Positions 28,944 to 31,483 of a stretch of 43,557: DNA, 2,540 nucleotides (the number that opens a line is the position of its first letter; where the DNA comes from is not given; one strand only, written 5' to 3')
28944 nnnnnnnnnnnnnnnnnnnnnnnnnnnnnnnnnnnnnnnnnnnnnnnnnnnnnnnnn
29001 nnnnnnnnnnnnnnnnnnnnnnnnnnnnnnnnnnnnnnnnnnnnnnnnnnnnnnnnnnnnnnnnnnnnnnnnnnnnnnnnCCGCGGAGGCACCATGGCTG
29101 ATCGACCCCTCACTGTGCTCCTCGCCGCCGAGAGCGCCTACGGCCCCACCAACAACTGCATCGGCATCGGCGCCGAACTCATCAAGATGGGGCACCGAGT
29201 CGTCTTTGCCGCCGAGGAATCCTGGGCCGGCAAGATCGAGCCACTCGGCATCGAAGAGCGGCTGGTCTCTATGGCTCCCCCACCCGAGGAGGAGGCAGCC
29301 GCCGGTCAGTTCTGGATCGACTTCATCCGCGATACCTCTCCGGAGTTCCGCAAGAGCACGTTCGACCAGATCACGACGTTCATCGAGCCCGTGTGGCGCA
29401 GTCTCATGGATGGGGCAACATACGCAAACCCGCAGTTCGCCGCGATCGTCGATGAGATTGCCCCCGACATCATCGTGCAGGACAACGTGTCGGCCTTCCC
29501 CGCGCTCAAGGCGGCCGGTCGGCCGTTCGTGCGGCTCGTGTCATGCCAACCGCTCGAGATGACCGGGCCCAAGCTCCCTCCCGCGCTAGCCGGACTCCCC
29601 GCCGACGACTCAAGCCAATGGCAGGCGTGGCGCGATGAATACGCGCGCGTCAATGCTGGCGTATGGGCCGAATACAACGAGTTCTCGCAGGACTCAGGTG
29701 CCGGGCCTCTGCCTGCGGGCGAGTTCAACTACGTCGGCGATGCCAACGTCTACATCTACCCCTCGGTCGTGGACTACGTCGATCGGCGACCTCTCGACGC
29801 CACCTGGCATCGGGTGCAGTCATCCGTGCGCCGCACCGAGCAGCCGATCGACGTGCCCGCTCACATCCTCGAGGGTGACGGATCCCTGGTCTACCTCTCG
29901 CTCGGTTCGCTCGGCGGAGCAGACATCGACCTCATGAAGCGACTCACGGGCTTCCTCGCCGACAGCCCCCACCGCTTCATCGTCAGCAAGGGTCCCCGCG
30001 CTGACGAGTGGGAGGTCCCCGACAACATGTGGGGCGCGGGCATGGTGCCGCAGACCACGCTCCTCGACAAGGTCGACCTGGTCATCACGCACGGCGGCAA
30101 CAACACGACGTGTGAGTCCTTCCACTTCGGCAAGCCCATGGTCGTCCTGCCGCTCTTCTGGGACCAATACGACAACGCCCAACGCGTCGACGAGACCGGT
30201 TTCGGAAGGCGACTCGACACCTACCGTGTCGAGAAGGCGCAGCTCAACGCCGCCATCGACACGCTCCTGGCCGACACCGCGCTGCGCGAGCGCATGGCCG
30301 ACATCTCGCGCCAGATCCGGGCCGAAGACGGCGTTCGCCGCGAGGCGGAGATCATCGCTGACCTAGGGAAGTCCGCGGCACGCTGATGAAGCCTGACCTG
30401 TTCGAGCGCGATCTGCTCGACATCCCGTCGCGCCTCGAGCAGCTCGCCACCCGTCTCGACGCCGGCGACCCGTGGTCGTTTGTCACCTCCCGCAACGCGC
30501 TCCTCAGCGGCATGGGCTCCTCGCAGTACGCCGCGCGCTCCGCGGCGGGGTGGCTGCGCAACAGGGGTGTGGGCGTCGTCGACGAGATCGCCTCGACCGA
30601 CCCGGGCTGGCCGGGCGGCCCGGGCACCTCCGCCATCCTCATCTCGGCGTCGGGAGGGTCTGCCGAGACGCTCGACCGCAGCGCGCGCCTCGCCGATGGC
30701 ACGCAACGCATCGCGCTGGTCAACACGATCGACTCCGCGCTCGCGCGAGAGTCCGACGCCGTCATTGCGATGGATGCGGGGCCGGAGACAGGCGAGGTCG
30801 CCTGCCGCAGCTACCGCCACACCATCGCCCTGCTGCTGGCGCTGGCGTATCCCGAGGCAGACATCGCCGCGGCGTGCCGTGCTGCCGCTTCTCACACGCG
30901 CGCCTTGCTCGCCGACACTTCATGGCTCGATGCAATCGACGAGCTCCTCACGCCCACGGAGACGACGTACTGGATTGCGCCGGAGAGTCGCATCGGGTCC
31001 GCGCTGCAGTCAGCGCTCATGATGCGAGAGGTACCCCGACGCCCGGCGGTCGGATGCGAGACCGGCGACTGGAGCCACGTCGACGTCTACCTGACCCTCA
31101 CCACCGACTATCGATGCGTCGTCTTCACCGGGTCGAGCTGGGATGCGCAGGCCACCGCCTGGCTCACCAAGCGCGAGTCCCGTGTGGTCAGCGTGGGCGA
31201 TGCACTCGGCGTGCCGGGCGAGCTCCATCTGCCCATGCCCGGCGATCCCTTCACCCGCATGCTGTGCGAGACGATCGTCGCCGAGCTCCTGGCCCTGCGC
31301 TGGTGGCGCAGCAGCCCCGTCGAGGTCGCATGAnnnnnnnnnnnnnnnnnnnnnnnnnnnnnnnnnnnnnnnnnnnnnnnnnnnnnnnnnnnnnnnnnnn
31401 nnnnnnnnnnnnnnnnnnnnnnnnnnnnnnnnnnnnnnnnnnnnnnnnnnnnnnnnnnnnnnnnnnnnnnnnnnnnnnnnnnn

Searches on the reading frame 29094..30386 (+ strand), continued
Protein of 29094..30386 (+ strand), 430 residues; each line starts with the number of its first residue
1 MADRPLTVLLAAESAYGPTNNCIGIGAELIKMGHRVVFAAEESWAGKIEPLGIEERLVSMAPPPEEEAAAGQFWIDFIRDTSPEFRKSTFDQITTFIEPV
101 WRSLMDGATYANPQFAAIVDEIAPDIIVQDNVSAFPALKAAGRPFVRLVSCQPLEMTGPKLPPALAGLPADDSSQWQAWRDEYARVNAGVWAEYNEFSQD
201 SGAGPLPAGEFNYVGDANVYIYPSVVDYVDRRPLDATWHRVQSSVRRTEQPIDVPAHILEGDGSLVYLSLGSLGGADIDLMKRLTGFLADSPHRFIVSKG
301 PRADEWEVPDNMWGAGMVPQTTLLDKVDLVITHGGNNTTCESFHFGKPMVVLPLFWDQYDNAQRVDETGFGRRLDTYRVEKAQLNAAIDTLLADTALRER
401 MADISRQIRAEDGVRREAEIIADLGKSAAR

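Call 68: search_protein_families(library=pfam, proteins=[L124:3929-4669:-, L066:2656-3873:-, L123:1-489:+, L092:6102-6455:+, L119:289-1431:-], max_evalue=0.00001)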
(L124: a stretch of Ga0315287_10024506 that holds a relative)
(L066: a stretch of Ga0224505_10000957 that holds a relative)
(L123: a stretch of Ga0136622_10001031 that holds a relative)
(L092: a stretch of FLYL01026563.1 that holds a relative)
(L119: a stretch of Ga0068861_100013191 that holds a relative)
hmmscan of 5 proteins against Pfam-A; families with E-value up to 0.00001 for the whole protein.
L124:3929-4669:- (246 aa): 2 families
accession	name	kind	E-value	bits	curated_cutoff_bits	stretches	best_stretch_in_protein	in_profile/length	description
PF12900.13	Pyridox_ox_2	-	8.9e-40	136.3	27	1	50-192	1-139/140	Pyridoxamine 5'-phosphate oxidase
PF01243.27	PNPOx_N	-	4.5e-07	30.7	28.1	1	66-182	17-109/120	Pyridoxamine 5'-phosphate oxidase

L066:2656-3873:- (405 aa): 4 families
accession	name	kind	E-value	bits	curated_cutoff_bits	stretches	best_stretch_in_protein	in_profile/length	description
PF02771.21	Acyl-CoA_dh_N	-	1.8e-32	112.5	22.9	1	33-145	1-113/113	Acyl-CoA dehydrogenase, N-terminal domain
PF00441.29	Acyl-CoA_dh_1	-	6.3e-29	101.5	22.4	1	251-398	2-149/150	Acyl-CoA dehydrogenase, C-terminal domain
PF02770.24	Acyl-CoA_dh_M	-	3.4e-24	85.3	33.3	1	149-239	1-97/97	Acyl-CoA dehydrogenase, middle domain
PF08028.16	Acyl-CoA_dh_2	-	6.1e-07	30.2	22.7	1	269-383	5-129/134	Acyl-CoA dehydrogenase, C-terminal domain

L123:1-489:+ (162 aa): 2 families
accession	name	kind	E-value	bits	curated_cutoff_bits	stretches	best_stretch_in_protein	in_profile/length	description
PF18029.7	Glyoxalase_6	-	5e-22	79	23.6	1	21-128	2-106/106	Glyoxalase-like domain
PF00903.31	Glyoxalase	-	1.2e-06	29.4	20.6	1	18-127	2-121/121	Glyoxalase/Bleomycin resistance protein/Dioxygenase superfamily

L092:6102-6455:+ (117 aa): 3 families
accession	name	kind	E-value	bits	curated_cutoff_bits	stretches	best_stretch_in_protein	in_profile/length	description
PF05899.18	Cupin_3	-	3.3e-15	56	23.5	1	38-110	2-73/74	EutQ-like cupin domain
PF07883.17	Cupin_2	-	7e-07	29.3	27.2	1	53-108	9-65/70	Cupin domain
PF06249.18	EutQ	-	4.6e-06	26.9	21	1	39-113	73-145/152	Ethanolamine utilisation protein EutQ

L119:289-1431:- (380 aa): 3 families
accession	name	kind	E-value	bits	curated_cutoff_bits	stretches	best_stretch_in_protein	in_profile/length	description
PF13191.12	AAA_16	-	1.8e-09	38.8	32.6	1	25-185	3-161/167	AAA ATPase domain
PF20703.3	nSTAND1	-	7.9e-08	32.8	27.1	1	25-338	17-302/379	Novel STAND NTPase 1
PF13401.12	AAA_22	-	6.8e-07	30.1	27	1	50-198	9-124/130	AAA domain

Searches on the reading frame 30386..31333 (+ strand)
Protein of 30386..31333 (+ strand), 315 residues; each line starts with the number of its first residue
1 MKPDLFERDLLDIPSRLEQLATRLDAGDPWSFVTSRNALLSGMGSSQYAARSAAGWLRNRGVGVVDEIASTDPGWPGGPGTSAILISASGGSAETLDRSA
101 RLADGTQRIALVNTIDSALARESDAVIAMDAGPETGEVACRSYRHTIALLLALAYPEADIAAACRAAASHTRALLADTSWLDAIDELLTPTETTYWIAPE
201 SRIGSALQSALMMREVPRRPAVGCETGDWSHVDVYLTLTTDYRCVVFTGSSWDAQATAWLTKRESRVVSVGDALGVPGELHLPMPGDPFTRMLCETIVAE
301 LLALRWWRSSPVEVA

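Call 8: search_protein_families(library=pfam, proteins=[window:30386-31333:+])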
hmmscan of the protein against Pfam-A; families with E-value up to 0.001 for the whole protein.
window:30386-31333:+ (315 aa): 1 family
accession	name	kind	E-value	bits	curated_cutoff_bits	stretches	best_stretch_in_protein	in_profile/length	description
PF01380.27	SIS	-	3.3e-08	33.8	25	1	34-154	4-129/131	SIS domain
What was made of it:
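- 30386..31333 (+): SIS-domain amino-sugar-phosphate isomerase/deaminase-like protein. Pfam SIS (call 8).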

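Call 9: search_protein_families(library=ncbifam, proteins=[window:30386-31333:+])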
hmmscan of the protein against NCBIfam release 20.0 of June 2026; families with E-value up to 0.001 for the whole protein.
window:30386-31333:+ (315 aa): 3 families
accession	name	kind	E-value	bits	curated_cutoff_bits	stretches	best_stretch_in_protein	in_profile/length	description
TIGR01135.1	glmS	equivalog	3.4e-11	42.4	418.05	1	41-231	297-503/607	glutamine--fructose-6-phosphate transaminase (isomerizing)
NF001484.0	PRK00331.1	subfamily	6.8e-11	41.3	381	1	39-231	290-498/601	isomerizing glutamine--fructose-6-phosphate transaminase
NF046059.1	NagB_SO3506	equivalog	5.6e-07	29.2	430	1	83-154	90-162/330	glucosamine-6-phosphate deaminase NagB-II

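Call 32: search_solved_structures(query=window:30386-31333:+, max_evalue=0.01, show_alignments=2)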
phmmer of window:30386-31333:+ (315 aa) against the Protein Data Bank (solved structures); distinct sequences matched with E-value up to 0.01: 17.
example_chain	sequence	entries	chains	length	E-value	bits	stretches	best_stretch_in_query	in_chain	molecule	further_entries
7kqa_A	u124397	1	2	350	2.4e-08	36.9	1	17-223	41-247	Iron dicitrate transport regulator FecR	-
4s1w_A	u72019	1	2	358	6.7e-05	25.6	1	87-236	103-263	Glutamine--fructose-6-phosphate aminotransferase [isomerizing]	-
2zj3_A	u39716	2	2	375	0.00019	24.1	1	73-158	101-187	Glucosamine--fructose-6-phosphate aminotransferase [isomerizing] 1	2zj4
2v4m_A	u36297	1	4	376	0.0002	24.1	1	73-158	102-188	GLUCOSAMINE--FRUCTOSE-6-PHOSPHATE AMINOTRANSFERASE [ISOMERIZING] 1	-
6r4h_A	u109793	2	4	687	0.00022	23.9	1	76-156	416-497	Glutamine--fructose-6-phosphate aminotransferase [isomerizing] 1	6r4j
6r4i_A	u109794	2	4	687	0.00041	23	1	76-156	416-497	Glutamine--fructose-6-phosphate aminotransferase [isomerizing] 1 | Glutamine--fructose-6-phosphate-aminotransferase [isomerizing] 1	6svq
6zmk_A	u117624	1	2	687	0.00056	22.6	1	75-156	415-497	Glutamine--fructose-6-phosphate aminotransferase [isomerizing] 1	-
7ndl_A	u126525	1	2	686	0.00056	22.6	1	76-156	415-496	Isoform 2 of Glutamine-fructose-6-phosphate aminotransferase [isomerizing] 1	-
6r4e_A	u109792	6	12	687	0.00057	22.5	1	76-156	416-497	Glutamine--fructose-6-phosphate aminotransferase [isomerizing] 1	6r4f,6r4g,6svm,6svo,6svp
6zmj_A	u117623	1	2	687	0.00057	22.5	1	76-156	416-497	Glutamine--fructose-6-phosphate aminotransferase [isomerizing] 1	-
2poc_A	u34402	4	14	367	0.00092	21.9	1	81-155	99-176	isomerase domain of glutamine-fructose-6-phosphate transaminase (isomerizing)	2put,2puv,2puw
1moq_A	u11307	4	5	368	0.0011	21.5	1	83-235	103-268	GLUCOSAMINE 6-PHOSPHATE SYNTHASE | Glutamine--fructose-6-phosphate aminotransferase [isomerizing]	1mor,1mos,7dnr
1jxa_A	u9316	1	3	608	0.0022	20.6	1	83-234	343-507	glucosamine 6-phosphate synthase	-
4amv_A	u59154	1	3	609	0.0022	20.6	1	83-234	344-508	GLUCOSAMINE--FRUCTOSE-6-PHOSPHATE AMINOTRANSFERASE [ISOMER IZING]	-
3ooj_A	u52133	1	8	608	0.0023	20.6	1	83-234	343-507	Glucosamine/fructose-6-phosphate aminotransferase, isomerizing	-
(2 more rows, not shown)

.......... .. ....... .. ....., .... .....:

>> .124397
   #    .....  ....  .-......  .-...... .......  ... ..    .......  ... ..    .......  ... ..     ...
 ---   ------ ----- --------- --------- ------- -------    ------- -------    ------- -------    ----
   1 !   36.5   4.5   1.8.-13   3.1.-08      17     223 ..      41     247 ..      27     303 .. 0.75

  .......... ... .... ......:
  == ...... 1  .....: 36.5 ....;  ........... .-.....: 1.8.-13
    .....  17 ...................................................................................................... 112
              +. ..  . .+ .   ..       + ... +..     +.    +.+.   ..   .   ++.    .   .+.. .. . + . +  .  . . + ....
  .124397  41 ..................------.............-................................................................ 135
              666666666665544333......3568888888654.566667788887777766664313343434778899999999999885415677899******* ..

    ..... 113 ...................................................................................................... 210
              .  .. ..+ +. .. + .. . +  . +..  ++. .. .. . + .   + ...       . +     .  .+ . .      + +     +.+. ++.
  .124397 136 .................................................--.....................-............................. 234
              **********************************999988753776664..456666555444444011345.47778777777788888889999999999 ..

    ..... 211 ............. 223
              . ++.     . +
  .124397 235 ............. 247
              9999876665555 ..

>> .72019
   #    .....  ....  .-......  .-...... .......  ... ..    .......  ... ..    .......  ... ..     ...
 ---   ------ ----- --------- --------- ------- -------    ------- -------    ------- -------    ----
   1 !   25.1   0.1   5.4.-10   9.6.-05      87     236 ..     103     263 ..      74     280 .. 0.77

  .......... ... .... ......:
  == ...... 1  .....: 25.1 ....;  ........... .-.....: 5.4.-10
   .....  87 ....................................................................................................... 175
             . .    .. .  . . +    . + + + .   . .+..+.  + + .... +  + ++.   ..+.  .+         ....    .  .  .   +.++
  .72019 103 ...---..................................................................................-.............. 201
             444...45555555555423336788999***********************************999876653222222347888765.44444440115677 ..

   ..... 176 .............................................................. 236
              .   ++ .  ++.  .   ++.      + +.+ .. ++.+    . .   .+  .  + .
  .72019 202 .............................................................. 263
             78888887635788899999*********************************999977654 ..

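Call 73: search_solved_structures(query=A3, max_evalue=0.01, show_alignments=3)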
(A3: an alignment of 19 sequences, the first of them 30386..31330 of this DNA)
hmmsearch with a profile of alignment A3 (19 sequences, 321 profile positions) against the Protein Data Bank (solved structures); distinct sequences matched with E-value up to 0.01: 41.
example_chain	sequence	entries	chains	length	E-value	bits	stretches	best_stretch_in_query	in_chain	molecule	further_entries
7kqa_A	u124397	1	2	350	8.6e-17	64.2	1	39-238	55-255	Iron dicitrate transport regulator FecR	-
8eol_A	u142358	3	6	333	1.1e-15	60.5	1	35-280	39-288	GLUCOSAMINE-6-PHOSPHATE DEAMINASE | Glutamine-fructose-6-phosphate transaminase (Isomerizing)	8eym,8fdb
3hba_A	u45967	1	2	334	1.1e-15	60.5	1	35-280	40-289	Putative phosphosugar isomerase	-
3knz_A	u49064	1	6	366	1.5e-15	60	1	8-238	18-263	Putative sugar binding protein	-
4s1w_A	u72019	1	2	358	3.6e-13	52.3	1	4-239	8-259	Glutamine--fructose-6-phosphate aminotransferase [isomerizing]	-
2aml_A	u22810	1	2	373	1.9e-12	49.9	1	20-162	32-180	SIS domain protein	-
1moq_A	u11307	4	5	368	3.5e-12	49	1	36-238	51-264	GLUCOSAMINE 6-PHOSPHATE SYNTHASE | Glutamine--fructose-6-phosphate aminotransferase [isomerizing]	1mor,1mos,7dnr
2zj3_A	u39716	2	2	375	6.7e-12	48.1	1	31-259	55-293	Glucosamine--fructose-6-phosphate aminotransferase [isomerizing] 1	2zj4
2v4m_A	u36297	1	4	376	6.7e-12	48.1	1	31-259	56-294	GLUCOSAMINE--FRUCTOSE-6-PHOSPHATE AMINOTRANSFERASE [ISOMERIZING] 1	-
3ooj_A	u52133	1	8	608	1e-11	47.5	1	36-238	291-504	Glucosamine/fructose-6-phosphate aminotransferase, isomerizing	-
2j6h_A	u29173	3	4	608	1e-11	47.5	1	36-238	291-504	GLUCOSAMINE-FRUCTOSE-6-PHOSPHATE AMINOTRANSFERASE | GLUCOSAMINE--FRUCTOSE-6-PHOSPHATE AMINOTRANSFERASE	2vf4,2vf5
6r4h_A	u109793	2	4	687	1e-11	47.5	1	31-244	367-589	Glutamine--fructose-6-phosphate aminotransferase [isomerizing] 1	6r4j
1jxa_A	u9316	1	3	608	1.2e-11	47.3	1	36-238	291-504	glucosamine 6-phosphate synthase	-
4amv_A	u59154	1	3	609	1.2e-11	47.3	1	36-238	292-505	GLUCOSAMINE--FRUCTOSE-6-PHOSPHATE AMINOTRANSFERASE [ISOMER IZING]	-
6r4i_A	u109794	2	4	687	2.3e-11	46.4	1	31-244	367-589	Glutamine--fructose-6-phosphate aminotransferase [isomerizing] 1 | Glutamine--fructose-6-phosphate-aminotransferase [isomerizing] 1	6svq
3eua_A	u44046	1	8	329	4.3e-05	25.7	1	77-143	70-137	PUTATIVE FRUCTOSE-AMINOACID-6-PHOSPHATE DEGLYCASE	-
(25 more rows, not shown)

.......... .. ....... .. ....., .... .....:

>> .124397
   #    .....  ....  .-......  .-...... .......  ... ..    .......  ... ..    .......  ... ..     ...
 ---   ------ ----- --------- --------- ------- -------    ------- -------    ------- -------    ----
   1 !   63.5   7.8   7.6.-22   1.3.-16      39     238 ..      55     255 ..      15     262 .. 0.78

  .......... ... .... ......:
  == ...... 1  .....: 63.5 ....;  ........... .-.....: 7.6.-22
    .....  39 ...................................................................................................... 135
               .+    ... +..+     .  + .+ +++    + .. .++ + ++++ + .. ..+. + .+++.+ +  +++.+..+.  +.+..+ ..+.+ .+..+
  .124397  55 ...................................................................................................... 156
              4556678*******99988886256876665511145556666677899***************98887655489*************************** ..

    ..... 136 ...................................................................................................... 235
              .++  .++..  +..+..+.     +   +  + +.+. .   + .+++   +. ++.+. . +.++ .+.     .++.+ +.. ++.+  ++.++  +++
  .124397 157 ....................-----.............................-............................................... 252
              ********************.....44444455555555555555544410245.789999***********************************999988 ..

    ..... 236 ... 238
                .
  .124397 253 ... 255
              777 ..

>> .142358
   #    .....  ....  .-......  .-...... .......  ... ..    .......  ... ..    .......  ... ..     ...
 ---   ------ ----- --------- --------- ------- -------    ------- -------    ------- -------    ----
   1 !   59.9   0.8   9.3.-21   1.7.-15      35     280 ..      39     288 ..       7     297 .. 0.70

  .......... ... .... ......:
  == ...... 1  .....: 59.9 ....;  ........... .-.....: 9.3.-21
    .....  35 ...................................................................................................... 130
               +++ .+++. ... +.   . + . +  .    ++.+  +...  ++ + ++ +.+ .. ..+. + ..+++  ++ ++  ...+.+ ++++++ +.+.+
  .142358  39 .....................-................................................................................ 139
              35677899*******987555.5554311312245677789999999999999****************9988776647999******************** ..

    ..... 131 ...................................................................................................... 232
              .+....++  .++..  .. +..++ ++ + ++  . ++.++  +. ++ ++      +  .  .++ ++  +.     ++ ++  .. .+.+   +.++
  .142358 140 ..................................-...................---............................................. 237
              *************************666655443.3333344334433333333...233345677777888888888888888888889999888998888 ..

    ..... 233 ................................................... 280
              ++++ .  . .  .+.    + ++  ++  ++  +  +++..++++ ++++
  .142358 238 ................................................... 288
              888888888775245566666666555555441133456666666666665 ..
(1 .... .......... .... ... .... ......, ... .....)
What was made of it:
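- On FrlB/FraB fructosamine-6-P deglycases: Profile E 4e-5 (3EUA) and 2e-3 (8GLR), against 1e-15 for NagB-II (call 73).
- Tried and rejected: FrlB-type deglycase assignment for the SIS protein: weaker than NagB-II/GlmS (call 73).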
